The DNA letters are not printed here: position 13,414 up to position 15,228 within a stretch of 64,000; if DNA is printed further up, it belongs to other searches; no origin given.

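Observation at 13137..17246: Orphan three-gene curlin-repeat (functional-amyloid-like) locus with no csgE/F/G/C/H/D neighbours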

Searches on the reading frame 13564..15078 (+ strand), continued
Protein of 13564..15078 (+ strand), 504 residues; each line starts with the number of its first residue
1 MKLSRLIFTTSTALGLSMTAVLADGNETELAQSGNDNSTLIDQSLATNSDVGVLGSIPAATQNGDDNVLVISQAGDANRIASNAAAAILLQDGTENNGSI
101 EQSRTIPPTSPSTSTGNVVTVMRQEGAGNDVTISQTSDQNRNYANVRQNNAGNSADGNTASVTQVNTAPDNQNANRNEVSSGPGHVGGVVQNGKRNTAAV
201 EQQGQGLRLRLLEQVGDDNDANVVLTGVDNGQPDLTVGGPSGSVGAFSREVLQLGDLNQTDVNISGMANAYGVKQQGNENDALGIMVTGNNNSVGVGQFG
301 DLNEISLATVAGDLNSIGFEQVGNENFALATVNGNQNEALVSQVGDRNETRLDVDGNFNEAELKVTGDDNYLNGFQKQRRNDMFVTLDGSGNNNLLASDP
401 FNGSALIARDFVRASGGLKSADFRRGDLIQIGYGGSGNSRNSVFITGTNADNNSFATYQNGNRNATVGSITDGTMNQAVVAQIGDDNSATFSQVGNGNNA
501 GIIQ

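Call 24: list_cluster_members(proteins=[P0036, P0037, P0038, P0039, P0040, P0042, P0043, P0044, P0045, P0058])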
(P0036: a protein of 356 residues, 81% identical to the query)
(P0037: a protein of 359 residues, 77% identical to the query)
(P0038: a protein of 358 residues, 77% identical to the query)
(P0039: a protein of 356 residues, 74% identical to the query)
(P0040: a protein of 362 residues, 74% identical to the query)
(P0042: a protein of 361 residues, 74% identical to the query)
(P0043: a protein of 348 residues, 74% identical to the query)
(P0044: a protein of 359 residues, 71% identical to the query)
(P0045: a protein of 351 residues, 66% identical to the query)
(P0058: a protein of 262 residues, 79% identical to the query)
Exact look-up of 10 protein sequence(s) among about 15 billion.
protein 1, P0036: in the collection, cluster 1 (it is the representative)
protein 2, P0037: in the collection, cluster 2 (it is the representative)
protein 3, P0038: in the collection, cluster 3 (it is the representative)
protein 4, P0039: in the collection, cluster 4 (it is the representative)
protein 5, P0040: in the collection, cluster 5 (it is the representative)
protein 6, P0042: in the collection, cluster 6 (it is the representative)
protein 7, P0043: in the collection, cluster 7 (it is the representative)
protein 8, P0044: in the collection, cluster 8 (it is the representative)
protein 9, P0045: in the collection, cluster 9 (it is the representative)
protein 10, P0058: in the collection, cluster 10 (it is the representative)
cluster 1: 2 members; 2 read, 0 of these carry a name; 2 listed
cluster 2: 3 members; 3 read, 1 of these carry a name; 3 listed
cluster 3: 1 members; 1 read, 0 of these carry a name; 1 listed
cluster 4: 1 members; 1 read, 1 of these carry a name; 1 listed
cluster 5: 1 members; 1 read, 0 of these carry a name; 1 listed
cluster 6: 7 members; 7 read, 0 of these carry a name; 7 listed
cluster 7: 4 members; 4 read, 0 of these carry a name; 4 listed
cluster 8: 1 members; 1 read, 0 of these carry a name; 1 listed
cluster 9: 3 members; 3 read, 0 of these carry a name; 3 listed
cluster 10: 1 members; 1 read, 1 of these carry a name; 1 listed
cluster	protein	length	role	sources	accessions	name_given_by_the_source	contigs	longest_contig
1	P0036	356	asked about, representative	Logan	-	-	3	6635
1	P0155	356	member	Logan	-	-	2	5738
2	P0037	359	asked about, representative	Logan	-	-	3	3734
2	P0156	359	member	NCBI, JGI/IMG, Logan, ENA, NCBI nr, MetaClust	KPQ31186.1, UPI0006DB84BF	MAG: hypothetical protein HLUCCO06_12970 [Halomonas sp. HL-93] | status=active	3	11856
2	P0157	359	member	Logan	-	-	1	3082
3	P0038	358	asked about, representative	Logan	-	-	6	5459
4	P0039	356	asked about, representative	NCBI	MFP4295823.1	MAG: CsgG/HfaB family protein [Halothiobacillaceae bacterium]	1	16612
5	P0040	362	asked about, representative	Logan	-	-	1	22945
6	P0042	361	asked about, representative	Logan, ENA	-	-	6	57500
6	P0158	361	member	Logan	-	-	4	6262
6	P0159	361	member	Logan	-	-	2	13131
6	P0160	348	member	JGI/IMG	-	-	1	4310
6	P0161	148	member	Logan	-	-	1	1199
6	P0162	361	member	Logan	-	-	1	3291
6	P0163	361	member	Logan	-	-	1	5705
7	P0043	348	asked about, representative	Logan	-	-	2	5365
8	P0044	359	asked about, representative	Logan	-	-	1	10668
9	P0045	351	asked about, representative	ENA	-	-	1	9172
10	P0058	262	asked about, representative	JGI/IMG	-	curli production assembly/transport component CsgG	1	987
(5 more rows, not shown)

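Call 25: find_encoding_contigs(protein=P0156, flank=10000, max_places=6)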
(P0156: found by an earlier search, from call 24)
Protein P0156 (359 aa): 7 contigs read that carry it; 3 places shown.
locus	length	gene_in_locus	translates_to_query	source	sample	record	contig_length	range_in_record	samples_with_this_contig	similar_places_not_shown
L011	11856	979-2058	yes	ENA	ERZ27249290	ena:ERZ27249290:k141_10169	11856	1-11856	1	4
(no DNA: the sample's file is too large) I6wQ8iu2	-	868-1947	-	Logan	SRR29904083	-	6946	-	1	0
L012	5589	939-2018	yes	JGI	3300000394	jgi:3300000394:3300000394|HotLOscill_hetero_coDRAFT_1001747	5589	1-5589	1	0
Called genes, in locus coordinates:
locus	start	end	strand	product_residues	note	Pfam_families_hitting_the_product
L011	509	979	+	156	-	PF10614:CsgF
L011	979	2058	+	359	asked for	PF03783:CsgG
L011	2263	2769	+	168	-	PF07012:Curlin_rpt (weak)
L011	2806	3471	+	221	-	-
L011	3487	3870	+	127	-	-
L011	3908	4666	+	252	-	-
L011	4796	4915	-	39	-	-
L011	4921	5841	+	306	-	PF00535:Glycos_transf_2, PF13641:Glyco_tranf_2_3 (weak)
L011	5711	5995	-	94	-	-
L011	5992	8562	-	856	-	PF00535:Glycos_transf_2, PF13641:Glyco_tranf_2_3 (weak), PF00534:Glycos_transf_1 (weak), PF13692:Glyco_trans_1_4 (weak)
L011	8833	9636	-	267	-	PF01061:ABC2_membrane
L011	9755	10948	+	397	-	-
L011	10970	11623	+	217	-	PF00005:ABC_tran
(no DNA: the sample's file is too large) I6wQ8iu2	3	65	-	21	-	?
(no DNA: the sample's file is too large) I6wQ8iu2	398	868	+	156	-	PF10614:CsgF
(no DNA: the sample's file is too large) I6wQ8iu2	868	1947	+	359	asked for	PF03783:CsgG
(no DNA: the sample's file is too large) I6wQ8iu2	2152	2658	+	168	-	PF07012:Curlin_rpt (weak)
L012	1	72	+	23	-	?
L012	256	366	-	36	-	-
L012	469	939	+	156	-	PF10614:CsgF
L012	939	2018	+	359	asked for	PF03783:CsgG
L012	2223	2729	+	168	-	PF07012:Curlin_rpt (weak)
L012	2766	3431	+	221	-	-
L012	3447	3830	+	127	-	-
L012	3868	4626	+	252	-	-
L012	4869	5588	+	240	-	?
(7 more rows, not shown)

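Call 26: find_encoding_contigs(protein=P0058, flank=10000, max_places=3)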
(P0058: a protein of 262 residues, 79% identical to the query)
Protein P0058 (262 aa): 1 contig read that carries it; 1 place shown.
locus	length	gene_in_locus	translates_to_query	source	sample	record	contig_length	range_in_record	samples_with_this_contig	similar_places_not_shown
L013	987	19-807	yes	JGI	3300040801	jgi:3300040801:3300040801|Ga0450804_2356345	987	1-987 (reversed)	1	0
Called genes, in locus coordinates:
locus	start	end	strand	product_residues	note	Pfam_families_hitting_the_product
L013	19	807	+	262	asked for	PF03783:CsgG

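Call 33: find_related_loci(query=L007:7640-8719:-, collection=genome_contigs, flank=10000)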
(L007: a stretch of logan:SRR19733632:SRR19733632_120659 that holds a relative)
Query L007:7640-8719:- (359 aa) in genome_contigs; peptide patterns used: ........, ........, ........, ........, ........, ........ (x = any residue, [..] = any of these).
109 stretches matched a pattern; 44 encode a relative of the query (tblastn E <= 1e-3); 44 distinct loci.
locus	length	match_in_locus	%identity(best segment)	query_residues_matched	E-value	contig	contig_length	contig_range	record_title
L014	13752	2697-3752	74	6-359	3e-172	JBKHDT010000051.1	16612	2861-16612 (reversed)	MAG: Halothiobacillaceae bacterium isolate D1M04_21 NODE_1417_length_16612_cov_6.359183, whole genome shotgun sequence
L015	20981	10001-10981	65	10-334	9e-143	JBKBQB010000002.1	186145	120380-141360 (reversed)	MAG: Paracoccaceae bacterium isolate 21I_056.bin.11 NODE_47_length_186145_cov_3.062874, whole genome shotgun sequence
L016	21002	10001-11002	65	26-359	1e-142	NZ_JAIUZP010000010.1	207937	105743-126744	Pseudooceanicola nanhaiensis strain DP2Y115-3 DP2Y115-3_ctg010, whole genome shotgun sequence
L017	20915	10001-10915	66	27-336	1e-138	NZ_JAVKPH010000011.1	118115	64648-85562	Ruixingdingia sedimenti strain LG-4 LG-4_scaffold11, whole genome shotgun sequence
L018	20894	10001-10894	69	25-321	2e-135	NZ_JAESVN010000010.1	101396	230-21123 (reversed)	Szabonella alba strain DMG-N-6 NODE_10_length_101396_cov_33.002370, whole genome shotgun sequence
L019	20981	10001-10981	60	26-359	4e-125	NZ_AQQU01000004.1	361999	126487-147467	Oceanicola sp. 22II-s10i contig4, whole genome shotgun sequence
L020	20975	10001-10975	62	29-359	3e-123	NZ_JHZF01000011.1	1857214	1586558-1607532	Pseudooceanicola nanhaiensis DSM 18065 Q344DRAFT_scaffold00001.1_C, whole genome shotgun sequence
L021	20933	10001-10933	60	7-318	6e-120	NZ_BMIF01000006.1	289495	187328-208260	Nitratireductor aestuarii strain CGMCC 1.15320 sequence06, whole genome shotgun sequence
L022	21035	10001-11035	55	6-359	1e-119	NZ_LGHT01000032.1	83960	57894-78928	Pseudorhodobacter wandonensis strain KCTC 23672 ctg7180000015660, whole genome shotgun sequence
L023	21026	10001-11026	55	3-336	4e-116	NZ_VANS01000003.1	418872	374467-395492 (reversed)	Sulfitobacter sabulilitoris strain HSMS-29 contig3, whole genome shotgun sequence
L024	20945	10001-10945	58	1-322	1e-115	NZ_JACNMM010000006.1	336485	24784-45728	Oceaniglobus trochenteri strain G4 Scaffold5_1, whole genome shotgun sequence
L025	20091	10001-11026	59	18-359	2e-115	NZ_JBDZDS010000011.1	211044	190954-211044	Mesorhizobium sp. KR1-2 contig11, whole genome shotgun sequence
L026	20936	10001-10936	60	45-359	3e-115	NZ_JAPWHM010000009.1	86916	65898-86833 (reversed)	Sulfitobacter dubius strain G21609-S1 NODE_9_length_86916_cov_138.092, whole genome shotgun sequence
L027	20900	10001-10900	60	18-320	1e-114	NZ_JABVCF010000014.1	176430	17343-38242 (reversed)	Pseudaminobacter soli (ex Zhang et al. 2022) strain HC19 HC19_scaffold14, whole genome shotgun sequence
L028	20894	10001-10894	60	18-316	3e-114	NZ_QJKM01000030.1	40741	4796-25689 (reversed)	Rhizobium terrae strain NAU-18 Scaffold30, whole genome shotgun sequence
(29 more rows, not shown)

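Call 36: find_related_loci(query=L007:7640-8719:-, collection=metagenome_contigs, flank=10000)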
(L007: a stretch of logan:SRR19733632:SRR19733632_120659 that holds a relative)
Query L007:7640-8719:- (359 aa) in metagenome_contigs; peptide patterns used: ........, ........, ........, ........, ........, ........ (x = any residue, [..] = any of these).
213 stretches matched a pattern; 57 encode a relative of the query (tblastn E <= 1e-3); 57 distinct loci.
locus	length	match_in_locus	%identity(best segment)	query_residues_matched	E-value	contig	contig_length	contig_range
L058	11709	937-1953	78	1-339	5e-178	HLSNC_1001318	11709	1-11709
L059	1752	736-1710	62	29-359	5e-134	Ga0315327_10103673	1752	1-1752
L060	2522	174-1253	55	11-359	4e-127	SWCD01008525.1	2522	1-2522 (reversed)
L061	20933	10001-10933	60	7-318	2e-119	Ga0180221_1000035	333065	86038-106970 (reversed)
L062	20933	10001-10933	60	7-318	2e-119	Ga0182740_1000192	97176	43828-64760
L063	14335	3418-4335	60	6-316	1e-116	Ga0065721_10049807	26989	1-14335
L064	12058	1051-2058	57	22-359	3e-116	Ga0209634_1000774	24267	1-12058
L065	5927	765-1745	55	6-342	1e-115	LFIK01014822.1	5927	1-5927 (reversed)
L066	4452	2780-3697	59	24-332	3e-116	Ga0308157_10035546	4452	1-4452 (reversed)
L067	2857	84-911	63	40-316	2e-119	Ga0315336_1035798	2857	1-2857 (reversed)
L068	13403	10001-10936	60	45-359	4e-115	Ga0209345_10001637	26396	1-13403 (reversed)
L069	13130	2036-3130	52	4-359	6e-114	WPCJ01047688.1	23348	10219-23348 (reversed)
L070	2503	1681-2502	61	19-292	2e-119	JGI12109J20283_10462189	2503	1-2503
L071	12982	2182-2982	63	28-294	9e-114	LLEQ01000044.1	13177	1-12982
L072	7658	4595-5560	56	21-342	1e-113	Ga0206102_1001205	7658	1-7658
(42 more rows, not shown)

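Call 45: search_solved_structures(query=window:13564-15078:+, max_evalue=0.01)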
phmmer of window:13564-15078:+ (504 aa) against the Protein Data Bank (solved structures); distinct sequences matched with E-value up to 0.01: 1.
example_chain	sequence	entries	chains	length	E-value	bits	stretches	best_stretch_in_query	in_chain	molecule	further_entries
8c50_A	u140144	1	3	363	3.5e-05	26.3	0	255-499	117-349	Curlin associated repeat-containing protein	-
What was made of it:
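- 13564..15078 (+): Large curlin 1 (504 aa): Sec signal peptide (about residues 1-23, ...VLA|DG) followed by about 20 curlin rungs. It is the orthologue of the first gene of the large-curlin array in relatives. PDB sequence hit 8C50, a curlin-repeat protein, E=3.5e-5 (call 45).
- The only PDB sequence hit is curlin 8C50 (call 45). A 15-repeat CsgA homologue (8C50) does form fibres, and p504 is its only PDB sequence match (call 45).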

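Call 46: search_solved_structures(query=L007:5836-6219:-, max_evalue=10)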
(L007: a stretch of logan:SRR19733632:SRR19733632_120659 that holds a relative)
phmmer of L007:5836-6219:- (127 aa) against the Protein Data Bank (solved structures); distinct sequences matched with E-value up to 10: 3.
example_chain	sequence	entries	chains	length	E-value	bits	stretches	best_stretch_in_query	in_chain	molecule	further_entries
2n59_A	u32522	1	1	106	0.13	15.8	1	34-115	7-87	Putative uncharacterized protein CsgH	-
43sb_A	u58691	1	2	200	1.3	12.6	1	49-109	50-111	TCR C3K TRAV13D-1*04 TRAJ18*01 alpha chain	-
43rh_C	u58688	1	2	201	1.3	12.5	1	49-109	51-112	T cell receptor alpha variable 13D-1,T cell receptor alpha joining 18,T cell receptor alph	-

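Call 56: predict_structure(alignment_id=A1)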
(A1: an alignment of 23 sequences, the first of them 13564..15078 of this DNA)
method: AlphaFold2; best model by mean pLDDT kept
length: 504 residues; sequences in the alignment: 23
mean_pLDDT: 77.1   pTM: 0.75
mean pLDDT of the five models: 77.1, 75.7, 74.5, 74.2, 72.6
residues with pLDDT >= 90: 74; 70-90: 293; 50-70: 94; < 50: 43
segments of 3 or more residues with pLDDT < 50: 1-23, 181-184, 235-239, 242-245, 419-421
pLDDT, mean of each block of 10 residues (from residue 1): 34 37 58 86 78 61 88 81 66 90 70 67 88 82 83 75 77 58 61 89 78 89 85 50 53 91 86 89 87 87 85 86 90 86 88 87 88 85 89 67 64 56 67 68 86 86 88 86 87 86 86
secondary structure, 60 per line:
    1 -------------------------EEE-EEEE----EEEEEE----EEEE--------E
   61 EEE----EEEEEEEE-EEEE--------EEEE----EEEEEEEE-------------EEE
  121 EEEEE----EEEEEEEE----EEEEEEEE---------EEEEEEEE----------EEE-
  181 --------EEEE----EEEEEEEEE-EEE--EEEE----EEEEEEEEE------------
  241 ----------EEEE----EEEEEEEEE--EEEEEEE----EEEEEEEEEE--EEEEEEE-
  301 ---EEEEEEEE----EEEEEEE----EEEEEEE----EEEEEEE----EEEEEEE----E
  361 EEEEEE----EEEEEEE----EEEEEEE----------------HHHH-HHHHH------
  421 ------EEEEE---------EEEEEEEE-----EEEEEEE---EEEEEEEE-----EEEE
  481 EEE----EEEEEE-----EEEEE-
elements in order: E26-28 E30-33 E38-43 E48-51 E60-63 E68-75 E77-80 E89-92 E97-104 E118-125 E130-137 E142-149 E159-166 E177-179 E189-192 E197-205 E207-209 E212-215 E220-228 E251-254 E259-267 E270-276 E281-290 E293-299 E304-311 E316-322 E327-333 E338-344 E349-355 E360-366 E371-377 E382-388 H405-408 H410-414 E427-431 E441-448 E454-460 E464-471 E477-483 E488-493 E499-503
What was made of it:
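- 13564..15078 (+): AF2 model: pLDDT 77, pTM 0.75, 39 regular beta-strands (call 56).
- On Curlin-repeat proteins (Pfam PF07012, CsgA/CsgB superfamily): AF2 pLDDT is below 50 for residues 1-23 (call 56). The AF2 model (pLDDT 77, pTM 0.75) has 39 regularly spaced strands (call 56).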

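Call 60: fold_search(model_id=the predicted structure, library=pdb)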
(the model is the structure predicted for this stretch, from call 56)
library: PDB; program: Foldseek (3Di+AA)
matches with E <= 10: 61; with E <= 0.001: 0
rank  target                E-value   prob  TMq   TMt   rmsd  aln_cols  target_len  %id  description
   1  8c50_A                9.7e-02  0.63  0.28  0.33  12.3       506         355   10  Pontibacter korlensis curli subunit CsgA (released 2023-06-28)
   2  7chu_A                9.4e-01  0.08  0.17  0.17  15.6       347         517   11  Geobacillus virus E2 - ORF18 (released 2021-04-14)
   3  8bwk_A                1.0e+00  0.02  0.12  0.10  22.6       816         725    8  Metagenomic derived PL6 alginate lyase (released 2023-12-20)
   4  4kh3                  1.4e+00  0.02  0.12  0.12  18.6       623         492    8  Structure of a bacterial self-associating protein (released 2014-01-15)
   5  6a40_A                1.7e+00  0.03  0.17  0.17  17.0       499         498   11  complex structure of Alginate lyase AlyF-OU02 with G4 (released 2019-05-01)
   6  1hg8_A                1.7e+00  0.01  0.09  0.11  18.3       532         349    7  Endopolygalacturonase from the phytopathogenic fungus Fusarium moniliforme (released 2001-11-10)
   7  7xzd_A                1.8e+00  0.05  0.21  0.23  16.2       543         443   10  Mutant (F179A) of the N-terminal domain of fucoidan lyase FdlA (released 2022-09-28)
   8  7akv_G                1.8e+00  0.06  0.24  0.27  13.7       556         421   10  The cryo-EM structure of the Vag8-C1 inhibitor complex (released 2021-06-16)
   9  7y5s_A                1.8e+00  0.03  0.13  0.13  16.4       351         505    8  CryoEM structure of Klebsiella phage Kp7 type I tail fiber gp51 in vitro (released 2023-06-21)
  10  7w3x_C                2.2e+00  0.01  0.08  0.05  24.9       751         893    9  Cryo-EM structure of plant receptor like protein RXEG1 (released 2022-06-22)
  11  9ozl_C                2.5e+00  0.02  0.15  0.18  16.3       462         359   11  Crystal structure of the polysaccharide lyase RbmB from Vibrio cholerae (released 2026-03-11)
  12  2xc1_B                2.6e+00  0.04  0.19  0.16  13.1       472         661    9  Full-length Tailspike Protein Mutant Y108W of Bacteriophage P22 (released 2011-05-04)
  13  7xzc_B                3.3e+00  0.04  0.23  0.25  15.8       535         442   10  Mutant (R240A) of the N-terminal domain of fucoidan lyase FdlA (released 2022-09-28)
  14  1qrb                  3.3e+00  0.03  0.18  0.18  14.4       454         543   10  PLASTICITY AND STERIC STRAIN IN A PARALLEL BETA-HELIX: RATIONAL MUTATIONS IN P22 TAILSPIKE PROTEIN (released 2000-04-12)
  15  4pew_A                3.4e+00  0.02  0.18  0.17  19.1       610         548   10  Structure of sacteLam55A from Streptomyces sp. SirexAA-E (released 2015-03-18)
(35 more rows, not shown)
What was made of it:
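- On Curlin-repeat proteins (Pfam PF07012, CsgA/CsgB superfamily): Foldseek ranks curli subunit 8C50 first, but at E=0.097 and TM 0.28-0.33 (call 60).
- The AF2 model is all-beta and periodic (call 56), and the top Foldseek hit is the Pontibacter CsgA (call 60).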

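Call 62: find_encoding_contigs(protein=P0160, flank=10000, max_places=4)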
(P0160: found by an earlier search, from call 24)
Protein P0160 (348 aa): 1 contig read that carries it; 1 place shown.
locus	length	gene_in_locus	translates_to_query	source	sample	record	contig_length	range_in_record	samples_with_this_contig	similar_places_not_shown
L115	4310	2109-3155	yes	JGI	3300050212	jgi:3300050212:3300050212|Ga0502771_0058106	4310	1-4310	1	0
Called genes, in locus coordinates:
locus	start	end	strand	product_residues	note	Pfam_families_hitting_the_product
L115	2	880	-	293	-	?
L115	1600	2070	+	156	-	PF10614:CsgF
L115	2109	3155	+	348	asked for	PF03783:CsgG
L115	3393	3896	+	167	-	PF07012:Curlin_rpt (faint)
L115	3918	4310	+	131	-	?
